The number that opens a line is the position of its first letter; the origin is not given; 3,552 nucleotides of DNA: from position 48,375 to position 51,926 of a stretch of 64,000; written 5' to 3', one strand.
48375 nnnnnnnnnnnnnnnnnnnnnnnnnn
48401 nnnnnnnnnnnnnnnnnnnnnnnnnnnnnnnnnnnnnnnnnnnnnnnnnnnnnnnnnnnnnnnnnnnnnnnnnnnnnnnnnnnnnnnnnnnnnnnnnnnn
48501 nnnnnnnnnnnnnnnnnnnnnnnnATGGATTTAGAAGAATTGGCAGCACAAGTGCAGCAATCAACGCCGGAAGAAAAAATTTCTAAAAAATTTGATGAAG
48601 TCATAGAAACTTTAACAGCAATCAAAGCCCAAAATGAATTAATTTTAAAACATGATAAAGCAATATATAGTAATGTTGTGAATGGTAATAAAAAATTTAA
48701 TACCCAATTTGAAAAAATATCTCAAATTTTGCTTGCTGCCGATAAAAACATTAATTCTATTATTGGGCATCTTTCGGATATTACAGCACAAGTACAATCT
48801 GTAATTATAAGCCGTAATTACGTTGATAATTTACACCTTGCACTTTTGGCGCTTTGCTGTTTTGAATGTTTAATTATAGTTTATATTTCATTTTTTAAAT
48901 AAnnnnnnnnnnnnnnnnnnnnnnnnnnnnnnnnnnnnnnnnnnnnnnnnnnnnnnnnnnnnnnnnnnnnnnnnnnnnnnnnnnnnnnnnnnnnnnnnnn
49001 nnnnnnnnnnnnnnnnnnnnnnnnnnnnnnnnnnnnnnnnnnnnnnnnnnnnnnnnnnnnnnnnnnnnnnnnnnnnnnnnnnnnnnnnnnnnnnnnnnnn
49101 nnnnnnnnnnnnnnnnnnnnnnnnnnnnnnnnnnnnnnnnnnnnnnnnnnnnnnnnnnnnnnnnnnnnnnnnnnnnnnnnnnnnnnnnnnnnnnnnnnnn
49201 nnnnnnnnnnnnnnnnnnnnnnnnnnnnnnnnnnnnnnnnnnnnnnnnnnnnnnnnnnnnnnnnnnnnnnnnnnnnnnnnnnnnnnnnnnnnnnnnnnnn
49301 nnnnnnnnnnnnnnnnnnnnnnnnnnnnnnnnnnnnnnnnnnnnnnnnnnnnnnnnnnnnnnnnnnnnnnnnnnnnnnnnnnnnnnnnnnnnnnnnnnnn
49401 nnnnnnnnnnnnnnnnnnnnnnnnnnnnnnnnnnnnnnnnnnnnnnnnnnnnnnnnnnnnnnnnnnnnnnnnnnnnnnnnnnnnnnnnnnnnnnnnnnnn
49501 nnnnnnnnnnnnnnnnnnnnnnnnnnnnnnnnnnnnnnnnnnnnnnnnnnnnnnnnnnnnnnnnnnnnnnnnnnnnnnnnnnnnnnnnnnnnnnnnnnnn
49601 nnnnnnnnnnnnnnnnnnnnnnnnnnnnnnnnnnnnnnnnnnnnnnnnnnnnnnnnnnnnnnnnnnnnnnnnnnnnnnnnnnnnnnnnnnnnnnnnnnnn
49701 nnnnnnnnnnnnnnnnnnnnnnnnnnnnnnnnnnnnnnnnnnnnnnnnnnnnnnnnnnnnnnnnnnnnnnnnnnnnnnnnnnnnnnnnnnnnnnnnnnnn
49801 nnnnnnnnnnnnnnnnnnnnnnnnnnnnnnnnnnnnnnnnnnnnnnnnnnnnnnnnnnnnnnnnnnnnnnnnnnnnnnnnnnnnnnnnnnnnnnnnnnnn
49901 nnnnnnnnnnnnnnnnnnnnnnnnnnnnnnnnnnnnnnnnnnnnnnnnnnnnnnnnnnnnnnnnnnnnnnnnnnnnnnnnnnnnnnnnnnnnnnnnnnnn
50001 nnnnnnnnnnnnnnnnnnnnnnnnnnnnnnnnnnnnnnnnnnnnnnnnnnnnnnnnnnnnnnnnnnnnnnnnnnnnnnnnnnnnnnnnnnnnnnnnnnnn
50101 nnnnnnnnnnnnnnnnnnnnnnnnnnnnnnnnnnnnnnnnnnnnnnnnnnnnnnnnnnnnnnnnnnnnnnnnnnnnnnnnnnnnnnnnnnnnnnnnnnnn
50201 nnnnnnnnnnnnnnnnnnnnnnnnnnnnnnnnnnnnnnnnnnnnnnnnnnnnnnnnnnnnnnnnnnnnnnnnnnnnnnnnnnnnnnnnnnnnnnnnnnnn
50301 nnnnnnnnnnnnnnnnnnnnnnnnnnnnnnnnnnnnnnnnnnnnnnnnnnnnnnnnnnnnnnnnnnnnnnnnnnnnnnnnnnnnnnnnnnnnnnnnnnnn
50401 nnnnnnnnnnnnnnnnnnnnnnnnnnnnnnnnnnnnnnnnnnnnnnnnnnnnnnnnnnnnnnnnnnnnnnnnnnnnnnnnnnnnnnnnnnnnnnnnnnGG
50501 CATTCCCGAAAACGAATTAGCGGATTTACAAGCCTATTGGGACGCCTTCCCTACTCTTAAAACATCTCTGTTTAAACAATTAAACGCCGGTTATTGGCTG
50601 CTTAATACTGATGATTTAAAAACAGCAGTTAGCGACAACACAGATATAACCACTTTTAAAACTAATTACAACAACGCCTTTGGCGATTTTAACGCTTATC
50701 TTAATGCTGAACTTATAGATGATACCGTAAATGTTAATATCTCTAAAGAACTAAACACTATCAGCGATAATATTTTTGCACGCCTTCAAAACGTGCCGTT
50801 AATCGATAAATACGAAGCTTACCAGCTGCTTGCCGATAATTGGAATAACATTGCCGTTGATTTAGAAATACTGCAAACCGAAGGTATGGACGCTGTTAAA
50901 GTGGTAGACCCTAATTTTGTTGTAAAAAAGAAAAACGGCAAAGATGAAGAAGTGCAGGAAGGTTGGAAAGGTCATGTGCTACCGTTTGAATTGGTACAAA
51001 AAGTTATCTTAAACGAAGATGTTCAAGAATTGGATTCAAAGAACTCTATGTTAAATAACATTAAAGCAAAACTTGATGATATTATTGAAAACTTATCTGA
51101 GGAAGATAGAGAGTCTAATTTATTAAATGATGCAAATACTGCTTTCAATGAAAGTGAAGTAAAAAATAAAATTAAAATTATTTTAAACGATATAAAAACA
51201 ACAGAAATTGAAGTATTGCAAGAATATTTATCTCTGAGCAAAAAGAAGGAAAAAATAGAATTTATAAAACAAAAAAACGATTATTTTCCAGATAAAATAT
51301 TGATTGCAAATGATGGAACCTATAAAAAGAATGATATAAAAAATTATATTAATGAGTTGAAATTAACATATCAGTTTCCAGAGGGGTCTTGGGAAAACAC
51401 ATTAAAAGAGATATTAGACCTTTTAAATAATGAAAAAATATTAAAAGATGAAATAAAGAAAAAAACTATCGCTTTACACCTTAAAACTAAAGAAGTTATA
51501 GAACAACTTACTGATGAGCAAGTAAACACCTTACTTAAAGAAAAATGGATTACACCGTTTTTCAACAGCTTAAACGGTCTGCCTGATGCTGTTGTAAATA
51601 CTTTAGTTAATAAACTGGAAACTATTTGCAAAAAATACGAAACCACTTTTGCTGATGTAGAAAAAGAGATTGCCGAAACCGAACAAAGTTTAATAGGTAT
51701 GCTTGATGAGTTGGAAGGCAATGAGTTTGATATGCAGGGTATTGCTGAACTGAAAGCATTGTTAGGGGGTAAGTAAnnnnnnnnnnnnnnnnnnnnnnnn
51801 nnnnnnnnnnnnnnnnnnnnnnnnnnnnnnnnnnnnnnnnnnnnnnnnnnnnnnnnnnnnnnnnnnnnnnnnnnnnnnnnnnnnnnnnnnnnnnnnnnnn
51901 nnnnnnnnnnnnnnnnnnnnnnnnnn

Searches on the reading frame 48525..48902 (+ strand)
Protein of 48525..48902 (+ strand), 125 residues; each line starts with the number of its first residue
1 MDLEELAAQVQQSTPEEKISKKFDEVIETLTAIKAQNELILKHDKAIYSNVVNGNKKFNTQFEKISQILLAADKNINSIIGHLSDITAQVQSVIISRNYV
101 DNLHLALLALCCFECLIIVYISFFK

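Call 45: search_protein_families(library=pfam, proteins=[window:48525-48902:+], max_evalue=0.01)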
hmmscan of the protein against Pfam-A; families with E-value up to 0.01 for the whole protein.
window:48525-48902:+ (125 aa): 0 families

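Call 62: search_protein_families(library=pfam, proteins=[window:48525-48902:+], max_evalue=1)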
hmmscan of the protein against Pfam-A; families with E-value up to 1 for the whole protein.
window:48525-48902:+ (125 aa): 6 families
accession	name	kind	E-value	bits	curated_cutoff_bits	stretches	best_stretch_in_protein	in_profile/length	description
PF09246.16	PHAT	-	0.012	15.7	21.5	0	13-44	42-73/110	PHAT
PF06371.19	Drf_GBD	-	0.012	15.6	30.1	1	13-107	3-93/188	Diaphanous GTPase-binding Domain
PF22806.1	M_C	-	0.064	14.1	27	1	53-94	16-58/99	Protein M, C-terminal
PF06120.16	Phage_HK97_TLTM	-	0.067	12.8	24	1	10-75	145-209/295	Tail length tape measure protein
PF12318.13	FAD-SLDH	-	0.12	13.1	24.2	1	8-70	26-85/163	Membrane bound FAD containing D-sorbitol dehydrogenase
PF02520.22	ANIS5_cation-bd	-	0.16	12.5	29.3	0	11-42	43-74/109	SXP/RAL-2 family protein Ani s 5-like, metal-binding domain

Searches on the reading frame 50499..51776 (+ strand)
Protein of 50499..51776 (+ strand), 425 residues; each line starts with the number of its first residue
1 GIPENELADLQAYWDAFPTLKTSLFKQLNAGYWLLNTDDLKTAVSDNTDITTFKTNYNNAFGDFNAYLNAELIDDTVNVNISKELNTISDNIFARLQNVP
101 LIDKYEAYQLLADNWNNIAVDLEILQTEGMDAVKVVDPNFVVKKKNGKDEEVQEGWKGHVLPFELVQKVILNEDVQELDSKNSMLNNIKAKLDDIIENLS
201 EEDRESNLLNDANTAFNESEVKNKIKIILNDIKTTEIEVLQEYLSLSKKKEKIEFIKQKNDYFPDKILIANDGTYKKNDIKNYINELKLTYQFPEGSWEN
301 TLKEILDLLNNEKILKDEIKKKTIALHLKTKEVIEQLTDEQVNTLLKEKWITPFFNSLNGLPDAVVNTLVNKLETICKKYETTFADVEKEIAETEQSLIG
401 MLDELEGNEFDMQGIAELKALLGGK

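Call 62: search_protein_families(library=pfam, proteins=[window:50499-51776:+], max_evalue=1)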
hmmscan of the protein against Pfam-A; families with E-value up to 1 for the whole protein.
window:50499-51776:+ (425 aa): 1 family
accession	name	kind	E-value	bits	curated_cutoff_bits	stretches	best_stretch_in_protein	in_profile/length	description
PF16264.11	SatD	-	9.8e-05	22.5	29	1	249-330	106-183/211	SatD family (SatD)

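Call 63: search_solved_structures(query=window:50499-51776:+, max_evalue=1)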
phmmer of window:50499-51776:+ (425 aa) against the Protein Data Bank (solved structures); distinct sequences matched with E-value up to 1: 1.
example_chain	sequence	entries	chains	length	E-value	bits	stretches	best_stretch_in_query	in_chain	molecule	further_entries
7xnx_Sf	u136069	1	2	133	0.25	13.6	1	281-342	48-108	Ubiquitin-40S ribosomal protein S27a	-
